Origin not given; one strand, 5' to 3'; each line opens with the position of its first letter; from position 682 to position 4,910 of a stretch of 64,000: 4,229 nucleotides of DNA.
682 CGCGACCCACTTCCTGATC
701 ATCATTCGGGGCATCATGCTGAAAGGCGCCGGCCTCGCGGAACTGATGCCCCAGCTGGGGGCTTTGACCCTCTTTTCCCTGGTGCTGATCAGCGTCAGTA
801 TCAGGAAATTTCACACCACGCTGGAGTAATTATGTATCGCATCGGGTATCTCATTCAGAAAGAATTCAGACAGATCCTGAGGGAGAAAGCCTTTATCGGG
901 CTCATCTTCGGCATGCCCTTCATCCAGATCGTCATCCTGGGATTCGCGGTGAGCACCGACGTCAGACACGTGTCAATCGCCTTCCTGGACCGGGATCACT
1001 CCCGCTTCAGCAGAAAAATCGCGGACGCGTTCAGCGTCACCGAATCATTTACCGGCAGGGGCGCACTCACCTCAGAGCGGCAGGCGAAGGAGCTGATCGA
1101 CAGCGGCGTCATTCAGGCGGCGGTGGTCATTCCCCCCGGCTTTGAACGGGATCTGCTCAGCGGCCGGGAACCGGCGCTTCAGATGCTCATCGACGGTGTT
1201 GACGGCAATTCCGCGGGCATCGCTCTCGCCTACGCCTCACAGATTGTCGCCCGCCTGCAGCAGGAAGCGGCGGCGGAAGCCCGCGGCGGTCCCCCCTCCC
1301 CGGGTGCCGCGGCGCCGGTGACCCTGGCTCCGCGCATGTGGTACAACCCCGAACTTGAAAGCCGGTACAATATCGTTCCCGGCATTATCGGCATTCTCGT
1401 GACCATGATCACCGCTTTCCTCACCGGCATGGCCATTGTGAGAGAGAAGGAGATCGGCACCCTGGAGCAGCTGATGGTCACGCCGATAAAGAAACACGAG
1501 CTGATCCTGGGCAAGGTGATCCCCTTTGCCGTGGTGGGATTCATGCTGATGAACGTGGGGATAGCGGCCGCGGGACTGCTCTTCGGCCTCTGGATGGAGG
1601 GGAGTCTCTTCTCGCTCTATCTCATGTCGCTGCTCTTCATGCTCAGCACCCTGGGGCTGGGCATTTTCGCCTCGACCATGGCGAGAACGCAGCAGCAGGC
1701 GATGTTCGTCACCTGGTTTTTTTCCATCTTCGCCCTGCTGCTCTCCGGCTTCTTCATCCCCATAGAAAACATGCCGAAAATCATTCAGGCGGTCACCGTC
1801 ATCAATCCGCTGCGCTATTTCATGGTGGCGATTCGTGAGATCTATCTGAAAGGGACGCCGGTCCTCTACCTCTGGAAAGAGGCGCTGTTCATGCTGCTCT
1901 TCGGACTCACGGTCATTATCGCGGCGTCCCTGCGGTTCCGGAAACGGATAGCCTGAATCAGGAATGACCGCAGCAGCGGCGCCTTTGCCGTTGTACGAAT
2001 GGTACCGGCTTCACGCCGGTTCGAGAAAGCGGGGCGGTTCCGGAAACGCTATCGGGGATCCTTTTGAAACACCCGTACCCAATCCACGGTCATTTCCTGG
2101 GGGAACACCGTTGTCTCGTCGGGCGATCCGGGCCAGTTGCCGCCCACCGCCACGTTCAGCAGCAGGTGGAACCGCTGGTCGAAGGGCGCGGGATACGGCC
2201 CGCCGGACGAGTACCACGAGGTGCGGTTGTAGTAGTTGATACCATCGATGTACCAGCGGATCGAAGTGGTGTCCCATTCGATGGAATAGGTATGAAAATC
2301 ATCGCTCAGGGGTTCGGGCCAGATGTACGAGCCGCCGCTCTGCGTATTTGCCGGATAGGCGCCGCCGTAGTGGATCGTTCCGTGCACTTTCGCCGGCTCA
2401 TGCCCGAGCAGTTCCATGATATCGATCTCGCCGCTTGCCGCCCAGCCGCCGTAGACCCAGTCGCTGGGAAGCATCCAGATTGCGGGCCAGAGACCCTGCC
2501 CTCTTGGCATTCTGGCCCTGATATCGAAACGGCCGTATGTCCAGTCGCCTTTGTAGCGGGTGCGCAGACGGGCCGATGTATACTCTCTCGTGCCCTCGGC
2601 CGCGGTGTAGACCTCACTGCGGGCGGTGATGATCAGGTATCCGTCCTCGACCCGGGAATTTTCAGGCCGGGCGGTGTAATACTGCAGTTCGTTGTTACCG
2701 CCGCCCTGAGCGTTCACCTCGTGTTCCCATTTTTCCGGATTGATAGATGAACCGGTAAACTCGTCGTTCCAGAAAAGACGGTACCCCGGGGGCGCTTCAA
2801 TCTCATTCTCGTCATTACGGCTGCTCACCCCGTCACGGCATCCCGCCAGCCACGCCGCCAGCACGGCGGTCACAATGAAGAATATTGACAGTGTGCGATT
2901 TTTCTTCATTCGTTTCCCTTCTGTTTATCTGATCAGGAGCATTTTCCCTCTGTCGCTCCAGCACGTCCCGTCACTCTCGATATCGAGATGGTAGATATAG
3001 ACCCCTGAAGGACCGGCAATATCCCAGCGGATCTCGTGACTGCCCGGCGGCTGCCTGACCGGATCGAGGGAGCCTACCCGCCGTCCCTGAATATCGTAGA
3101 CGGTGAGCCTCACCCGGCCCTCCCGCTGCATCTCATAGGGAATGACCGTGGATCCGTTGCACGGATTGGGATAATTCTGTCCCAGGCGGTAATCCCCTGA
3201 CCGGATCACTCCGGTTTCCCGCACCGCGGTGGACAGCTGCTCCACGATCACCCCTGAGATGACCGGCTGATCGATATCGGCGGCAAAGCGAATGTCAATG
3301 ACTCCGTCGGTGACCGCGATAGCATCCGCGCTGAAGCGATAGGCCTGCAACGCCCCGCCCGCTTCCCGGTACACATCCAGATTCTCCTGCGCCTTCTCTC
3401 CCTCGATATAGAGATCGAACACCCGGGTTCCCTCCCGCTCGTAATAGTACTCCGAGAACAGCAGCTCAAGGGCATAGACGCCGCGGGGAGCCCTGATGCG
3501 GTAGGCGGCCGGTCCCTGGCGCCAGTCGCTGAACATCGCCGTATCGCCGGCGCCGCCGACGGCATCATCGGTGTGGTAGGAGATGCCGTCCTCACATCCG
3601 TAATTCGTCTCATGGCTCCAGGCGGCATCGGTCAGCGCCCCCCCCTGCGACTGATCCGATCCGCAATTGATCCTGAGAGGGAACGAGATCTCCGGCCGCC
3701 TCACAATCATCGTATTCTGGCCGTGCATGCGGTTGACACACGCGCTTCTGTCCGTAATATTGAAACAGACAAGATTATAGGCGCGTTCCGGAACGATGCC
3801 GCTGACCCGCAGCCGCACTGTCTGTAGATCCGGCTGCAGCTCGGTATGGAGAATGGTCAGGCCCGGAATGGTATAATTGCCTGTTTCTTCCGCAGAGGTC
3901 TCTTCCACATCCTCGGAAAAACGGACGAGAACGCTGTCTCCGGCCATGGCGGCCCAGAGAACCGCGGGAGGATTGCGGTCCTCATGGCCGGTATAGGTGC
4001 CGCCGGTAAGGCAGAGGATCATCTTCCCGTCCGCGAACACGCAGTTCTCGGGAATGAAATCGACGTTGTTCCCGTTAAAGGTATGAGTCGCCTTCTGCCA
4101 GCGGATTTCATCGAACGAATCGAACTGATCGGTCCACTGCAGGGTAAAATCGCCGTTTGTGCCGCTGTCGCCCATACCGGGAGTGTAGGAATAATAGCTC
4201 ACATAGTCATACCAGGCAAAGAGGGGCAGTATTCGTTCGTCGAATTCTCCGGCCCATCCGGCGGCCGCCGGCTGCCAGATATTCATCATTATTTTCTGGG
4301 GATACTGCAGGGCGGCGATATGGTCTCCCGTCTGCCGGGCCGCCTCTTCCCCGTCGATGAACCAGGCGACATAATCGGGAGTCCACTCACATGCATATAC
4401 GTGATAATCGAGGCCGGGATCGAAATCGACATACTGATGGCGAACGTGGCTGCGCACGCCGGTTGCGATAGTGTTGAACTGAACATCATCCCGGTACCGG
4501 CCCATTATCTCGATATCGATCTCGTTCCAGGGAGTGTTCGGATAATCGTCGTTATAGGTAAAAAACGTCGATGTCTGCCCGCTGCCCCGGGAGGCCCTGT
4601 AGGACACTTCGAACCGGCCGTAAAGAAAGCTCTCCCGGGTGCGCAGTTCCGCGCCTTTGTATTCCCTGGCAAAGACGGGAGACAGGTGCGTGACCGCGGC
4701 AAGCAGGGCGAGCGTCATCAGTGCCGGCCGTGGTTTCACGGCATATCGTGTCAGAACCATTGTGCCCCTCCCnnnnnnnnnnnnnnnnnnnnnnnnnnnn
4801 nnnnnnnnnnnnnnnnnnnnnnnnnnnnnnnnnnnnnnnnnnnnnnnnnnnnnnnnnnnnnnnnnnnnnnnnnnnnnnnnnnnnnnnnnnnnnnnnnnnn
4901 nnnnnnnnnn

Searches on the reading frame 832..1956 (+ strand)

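Call 41: search_protein_families(library=pfam, proteins=[window:832-1956:+], max_evalue=0.001)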
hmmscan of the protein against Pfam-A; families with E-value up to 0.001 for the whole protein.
window:832-1956:+ (374 aa): 4 families
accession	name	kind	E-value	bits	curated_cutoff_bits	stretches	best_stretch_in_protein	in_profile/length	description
PF12698.13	ABC2_membrane_3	-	9.8e-53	179.9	31.6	1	19-366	1-346/347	ABC-2 family transporter protein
PF01061.29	ABC2_membrane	-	1.2e-26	94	26.9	1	178-338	48-210/211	ABC-2 type transporter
PF12679.13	ABC2_membrane_2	-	3.8e-23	82.6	27.2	1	7-372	3-281/283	ABC-2 family transporter protein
PF12730.13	ABC2_membrane_4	-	3.4e-07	30.8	27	1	186-284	57-154/179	ABC-2 family transporter protein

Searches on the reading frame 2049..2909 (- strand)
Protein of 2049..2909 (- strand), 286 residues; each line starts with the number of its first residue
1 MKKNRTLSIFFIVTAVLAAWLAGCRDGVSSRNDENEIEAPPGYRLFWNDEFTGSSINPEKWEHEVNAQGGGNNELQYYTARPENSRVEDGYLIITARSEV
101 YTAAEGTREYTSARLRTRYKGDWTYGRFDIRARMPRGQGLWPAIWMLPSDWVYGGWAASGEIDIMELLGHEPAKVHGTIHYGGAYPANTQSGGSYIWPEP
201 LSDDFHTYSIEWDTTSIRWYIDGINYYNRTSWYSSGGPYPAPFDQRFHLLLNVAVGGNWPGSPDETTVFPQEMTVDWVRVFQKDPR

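Call 41: search_protein_families(library=pfam, proteins=[window:2049-2909:-], max_evalue=0.001)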
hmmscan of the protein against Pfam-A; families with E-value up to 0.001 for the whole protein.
window:2049-2909:- (286 aa): 2 families
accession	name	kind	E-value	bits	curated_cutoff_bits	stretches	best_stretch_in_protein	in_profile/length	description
PF00722.28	Glyco_hydro_16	-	1.4e-25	90.2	22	1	91-278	21-174/175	Glycosyl hydrolases family 16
PF03935.22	SKN1_KRE6_Sbg1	-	6e-07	28.7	30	1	204-284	364-452/501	Beta-glucan synthesis-associated protein SKN1/KRE6/Sbg1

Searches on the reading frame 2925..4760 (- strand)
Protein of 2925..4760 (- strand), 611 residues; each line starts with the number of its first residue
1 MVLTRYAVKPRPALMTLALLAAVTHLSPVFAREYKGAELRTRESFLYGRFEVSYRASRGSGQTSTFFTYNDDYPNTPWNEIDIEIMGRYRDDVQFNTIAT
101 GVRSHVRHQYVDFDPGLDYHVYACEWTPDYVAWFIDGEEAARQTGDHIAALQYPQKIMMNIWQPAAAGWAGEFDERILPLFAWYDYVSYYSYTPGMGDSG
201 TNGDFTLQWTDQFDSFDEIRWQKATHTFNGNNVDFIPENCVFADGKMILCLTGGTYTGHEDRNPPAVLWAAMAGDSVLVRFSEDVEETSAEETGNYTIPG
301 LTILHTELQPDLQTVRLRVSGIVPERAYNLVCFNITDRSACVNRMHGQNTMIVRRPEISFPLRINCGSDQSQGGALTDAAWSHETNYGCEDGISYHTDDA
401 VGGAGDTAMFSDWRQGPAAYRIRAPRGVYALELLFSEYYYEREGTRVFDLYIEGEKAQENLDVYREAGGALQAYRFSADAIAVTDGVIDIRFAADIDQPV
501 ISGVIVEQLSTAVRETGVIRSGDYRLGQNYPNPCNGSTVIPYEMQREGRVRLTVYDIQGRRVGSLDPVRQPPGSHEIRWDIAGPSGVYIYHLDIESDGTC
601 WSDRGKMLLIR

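Call 41: search_protein_families(library=pfam, proteins=[window:2925-4760:-], max_evalue=0.001)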
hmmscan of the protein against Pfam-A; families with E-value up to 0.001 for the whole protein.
window:2925-4760:- (611 aa): 3 families
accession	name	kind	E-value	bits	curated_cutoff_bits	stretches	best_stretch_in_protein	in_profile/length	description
PF00722.28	Glyco_hydro_16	-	2.1e-27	96.1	22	1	32-162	27-157/175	Glycosyl hydrolases family 16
PF11721.14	Malectin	-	3.9e-16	59.9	23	1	362-503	3-162/163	Malectin domain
PF18962.6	Por_Secre_tail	-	0.00025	21.7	27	1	530-596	2-66/75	Secretion system C-terminal sorting domain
